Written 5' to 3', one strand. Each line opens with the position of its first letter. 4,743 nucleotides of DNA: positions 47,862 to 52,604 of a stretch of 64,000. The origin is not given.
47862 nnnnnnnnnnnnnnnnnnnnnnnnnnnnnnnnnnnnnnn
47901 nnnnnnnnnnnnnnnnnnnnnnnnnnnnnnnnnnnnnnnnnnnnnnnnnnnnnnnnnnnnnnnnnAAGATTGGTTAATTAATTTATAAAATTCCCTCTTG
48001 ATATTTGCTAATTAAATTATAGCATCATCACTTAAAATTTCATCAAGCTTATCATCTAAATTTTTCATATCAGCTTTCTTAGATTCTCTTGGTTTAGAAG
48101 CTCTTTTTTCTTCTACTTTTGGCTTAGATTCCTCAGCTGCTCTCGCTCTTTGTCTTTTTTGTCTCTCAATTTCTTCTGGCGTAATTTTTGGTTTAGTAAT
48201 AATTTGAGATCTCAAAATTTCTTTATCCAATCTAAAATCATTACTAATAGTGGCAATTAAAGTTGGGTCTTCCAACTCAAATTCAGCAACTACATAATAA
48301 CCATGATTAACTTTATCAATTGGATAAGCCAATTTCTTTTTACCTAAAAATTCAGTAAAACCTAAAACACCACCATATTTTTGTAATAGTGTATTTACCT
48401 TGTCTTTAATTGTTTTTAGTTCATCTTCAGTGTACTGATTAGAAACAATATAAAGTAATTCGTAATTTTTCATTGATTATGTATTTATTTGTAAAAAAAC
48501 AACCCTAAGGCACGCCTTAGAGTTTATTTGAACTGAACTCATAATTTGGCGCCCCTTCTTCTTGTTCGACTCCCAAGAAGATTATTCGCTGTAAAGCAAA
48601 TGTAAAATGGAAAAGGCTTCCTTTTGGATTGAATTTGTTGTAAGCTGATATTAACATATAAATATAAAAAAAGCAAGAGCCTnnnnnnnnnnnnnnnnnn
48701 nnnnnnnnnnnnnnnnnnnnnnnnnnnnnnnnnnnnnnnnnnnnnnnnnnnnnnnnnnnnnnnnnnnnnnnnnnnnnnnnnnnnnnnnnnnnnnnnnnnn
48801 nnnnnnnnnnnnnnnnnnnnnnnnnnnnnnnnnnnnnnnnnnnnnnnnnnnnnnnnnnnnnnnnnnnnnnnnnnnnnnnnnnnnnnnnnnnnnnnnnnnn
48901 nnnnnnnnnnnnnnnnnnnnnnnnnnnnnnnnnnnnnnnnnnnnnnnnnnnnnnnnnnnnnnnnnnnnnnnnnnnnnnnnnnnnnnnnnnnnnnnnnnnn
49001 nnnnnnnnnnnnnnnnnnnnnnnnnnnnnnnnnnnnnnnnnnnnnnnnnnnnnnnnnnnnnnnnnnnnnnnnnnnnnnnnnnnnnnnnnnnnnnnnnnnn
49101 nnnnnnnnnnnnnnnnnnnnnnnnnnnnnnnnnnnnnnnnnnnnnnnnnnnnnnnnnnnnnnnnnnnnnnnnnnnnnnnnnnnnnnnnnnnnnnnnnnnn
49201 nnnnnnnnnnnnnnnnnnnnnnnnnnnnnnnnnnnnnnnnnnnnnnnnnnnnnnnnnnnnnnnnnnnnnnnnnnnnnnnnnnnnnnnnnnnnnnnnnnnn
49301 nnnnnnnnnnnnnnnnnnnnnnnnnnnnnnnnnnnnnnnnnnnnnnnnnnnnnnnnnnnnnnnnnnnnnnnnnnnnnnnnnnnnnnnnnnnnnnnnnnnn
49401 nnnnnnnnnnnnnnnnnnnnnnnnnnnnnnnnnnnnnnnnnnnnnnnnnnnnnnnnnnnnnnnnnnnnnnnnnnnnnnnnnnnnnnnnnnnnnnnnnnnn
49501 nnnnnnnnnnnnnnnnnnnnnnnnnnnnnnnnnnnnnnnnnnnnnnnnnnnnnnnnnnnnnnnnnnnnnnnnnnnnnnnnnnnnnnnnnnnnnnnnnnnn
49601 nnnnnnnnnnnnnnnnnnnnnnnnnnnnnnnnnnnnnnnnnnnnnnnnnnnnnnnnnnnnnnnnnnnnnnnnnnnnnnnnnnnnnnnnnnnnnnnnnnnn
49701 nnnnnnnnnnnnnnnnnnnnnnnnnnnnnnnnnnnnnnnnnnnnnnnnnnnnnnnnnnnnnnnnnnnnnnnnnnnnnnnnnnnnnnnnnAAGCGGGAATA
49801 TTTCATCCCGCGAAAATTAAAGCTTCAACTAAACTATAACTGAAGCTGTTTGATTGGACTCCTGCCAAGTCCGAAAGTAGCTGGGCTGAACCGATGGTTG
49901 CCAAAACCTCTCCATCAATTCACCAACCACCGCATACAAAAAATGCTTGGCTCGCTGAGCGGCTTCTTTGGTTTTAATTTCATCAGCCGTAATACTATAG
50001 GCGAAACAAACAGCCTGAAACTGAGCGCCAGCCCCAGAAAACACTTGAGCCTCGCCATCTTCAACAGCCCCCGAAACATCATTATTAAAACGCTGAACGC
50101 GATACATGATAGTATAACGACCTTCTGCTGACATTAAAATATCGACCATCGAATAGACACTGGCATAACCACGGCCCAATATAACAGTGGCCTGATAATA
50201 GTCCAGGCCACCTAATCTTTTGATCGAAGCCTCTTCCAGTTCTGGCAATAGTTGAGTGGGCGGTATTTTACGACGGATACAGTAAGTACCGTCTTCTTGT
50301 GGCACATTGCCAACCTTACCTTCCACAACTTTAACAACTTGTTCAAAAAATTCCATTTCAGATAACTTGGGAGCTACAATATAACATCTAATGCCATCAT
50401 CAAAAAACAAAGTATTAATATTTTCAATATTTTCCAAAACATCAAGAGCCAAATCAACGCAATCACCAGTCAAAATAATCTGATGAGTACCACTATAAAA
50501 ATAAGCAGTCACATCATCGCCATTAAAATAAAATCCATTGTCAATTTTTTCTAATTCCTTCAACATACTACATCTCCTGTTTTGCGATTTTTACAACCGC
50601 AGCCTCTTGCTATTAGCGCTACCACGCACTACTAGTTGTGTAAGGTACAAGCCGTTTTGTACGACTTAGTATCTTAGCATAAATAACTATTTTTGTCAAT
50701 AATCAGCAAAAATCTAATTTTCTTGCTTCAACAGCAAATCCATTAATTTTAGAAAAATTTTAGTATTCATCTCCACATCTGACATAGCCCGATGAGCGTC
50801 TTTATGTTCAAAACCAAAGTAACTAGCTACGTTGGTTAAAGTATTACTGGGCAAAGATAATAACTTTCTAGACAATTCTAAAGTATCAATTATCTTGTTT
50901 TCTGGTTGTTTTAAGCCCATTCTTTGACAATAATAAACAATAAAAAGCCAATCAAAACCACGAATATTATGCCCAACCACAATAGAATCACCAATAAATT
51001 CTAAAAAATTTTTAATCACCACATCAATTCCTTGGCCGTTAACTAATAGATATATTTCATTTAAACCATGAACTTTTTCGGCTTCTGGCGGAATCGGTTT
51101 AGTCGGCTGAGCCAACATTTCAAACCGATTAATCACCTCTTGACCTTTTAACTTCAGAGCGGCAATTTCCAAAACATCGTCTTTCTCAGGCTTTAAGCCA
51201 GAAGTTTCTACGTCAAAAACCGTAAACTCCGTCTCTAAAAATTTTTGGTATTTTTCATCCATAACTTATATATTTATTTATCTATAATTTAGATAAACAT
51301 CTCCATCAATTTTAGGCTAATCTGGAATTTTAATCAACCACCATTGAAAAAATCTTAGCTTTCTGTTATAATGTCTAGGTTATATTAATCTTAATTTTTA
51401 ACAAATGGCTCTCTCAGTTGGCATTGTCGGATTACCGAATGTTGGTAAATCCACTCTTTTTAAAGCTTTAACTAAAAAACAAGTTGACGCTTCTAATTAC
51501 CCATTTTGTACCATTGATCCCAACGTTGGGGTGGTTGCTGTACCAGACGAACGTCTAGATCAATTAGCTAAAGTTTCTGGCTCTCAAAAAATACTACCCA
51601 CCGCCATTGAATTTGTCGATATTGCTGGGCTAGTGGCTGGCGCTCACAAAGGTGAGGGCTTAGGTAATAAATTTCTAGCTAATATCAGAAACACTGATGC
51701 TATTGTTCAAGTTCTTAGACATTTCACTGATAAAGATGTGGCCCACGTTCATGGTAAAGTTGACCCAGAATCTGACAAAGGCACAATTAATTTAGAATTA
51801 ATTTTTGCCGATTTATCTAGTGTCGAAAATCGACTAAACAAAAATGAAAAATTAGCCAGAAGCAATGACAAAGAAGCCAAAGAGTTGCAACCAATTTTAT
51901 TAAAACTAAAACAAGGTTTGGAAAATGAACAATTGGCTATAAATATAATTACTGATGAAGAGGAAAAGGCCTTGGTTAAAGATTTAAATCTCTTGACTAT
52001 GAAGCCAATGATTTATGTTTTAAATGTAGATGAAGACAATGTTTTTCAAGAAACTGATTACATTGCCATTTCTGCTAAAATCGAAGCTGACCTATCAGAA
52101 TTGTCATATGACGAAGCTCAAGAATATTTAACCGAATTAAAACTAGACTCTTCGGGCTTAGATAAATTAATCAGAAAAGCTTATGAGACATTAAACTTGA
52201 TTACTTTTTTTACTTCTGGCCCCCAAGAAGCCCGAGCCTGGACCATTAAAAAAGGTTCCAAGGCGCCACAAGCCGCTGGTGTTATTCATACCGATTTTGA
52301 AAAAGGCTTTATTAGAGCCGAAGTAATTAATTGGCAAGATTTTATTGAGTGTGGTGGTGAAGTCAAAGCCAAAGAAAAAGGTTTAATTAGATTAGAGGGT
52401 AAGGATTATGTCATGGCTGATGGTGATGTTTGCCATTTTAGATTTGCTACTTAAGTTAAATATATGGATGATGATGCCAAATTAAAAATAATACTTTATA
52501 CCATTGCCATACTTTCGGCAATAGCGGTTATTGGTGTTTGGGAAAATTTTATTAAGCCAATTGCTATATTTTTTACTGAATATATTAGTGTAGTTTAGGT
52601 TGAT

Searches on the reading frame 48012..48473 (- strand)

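Call 33: search_protein_families(library=pfam, proteins=[window:48012-48473:-], max_evalue=0.0001)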
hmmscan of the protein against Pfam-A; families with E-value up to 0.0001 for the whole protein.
window:48012-48473:- (153 aa): 1 family
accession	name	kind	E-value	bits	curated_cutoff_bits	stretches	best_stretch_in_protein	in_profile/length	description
PF01250.22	Ribosomal_S6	-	2.2e-22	79.5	27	1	3-92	1-89/90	Ribosomal protein S6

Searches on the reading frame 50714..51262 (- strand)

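Call 33: search_protein_families(library=pfam, proteins=[window:50714-51262:-], max_evalue=0.0001)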
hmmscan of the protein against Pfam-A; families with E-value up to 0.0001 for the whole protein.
window:50714-51262:- (182 aa): 2 families
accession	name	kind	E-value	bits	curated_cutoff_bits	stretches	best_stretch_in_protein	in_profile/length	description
PF00929.31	RNase_T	-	8.3e-33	114.7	24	1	15-170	2-164/164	Exonuclease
PF13482.12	RNase_H_2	-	9.2e-09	35.9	22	1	16-155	3-119/165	RNase_H superfamily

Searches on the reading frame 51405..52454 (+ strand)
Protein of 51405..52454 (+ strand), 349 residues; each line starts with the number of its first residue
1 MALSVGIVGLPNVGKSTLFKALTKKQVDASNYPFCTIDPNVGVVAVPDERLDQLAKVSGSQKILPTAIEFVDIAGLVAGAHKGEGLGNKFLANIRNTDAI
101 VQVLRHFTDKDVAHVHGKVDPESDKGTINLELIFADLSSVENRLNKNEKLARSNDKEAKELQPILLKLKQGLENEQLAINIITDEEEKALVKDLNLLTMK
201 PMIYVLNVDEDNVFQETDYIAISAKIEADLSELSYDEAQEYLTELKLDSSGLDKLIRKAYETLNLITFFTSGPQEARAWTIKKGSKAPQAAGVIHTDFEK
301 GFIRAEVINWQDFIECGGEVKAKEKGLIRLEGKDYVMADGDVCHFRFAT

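Call 33: search_protein_families(library=pfam, proteins=[window:51405-52454:+], max_evalue=0.0001)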
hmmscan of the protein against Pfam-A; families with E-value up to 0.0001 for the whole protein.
window:51405-52454:+ (349 aa): 3 families
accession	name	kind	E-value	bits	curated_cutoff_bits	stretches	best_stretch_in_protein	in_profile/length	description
PF06071.19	YchF-GTPase_C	-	9.2e-41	138.3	27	1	265-347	1-83/84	Protein of unknown function (DUF933)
PF01926.29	MMR_HSR1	-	5.5e-23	81.7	21.9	1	5-109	2-91/113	50S ribosome-binding GTPase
PF02421.24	FeoB_N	-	1.8e-08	34.5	27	1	5-50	3-48/156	Ferrous iron transport protein B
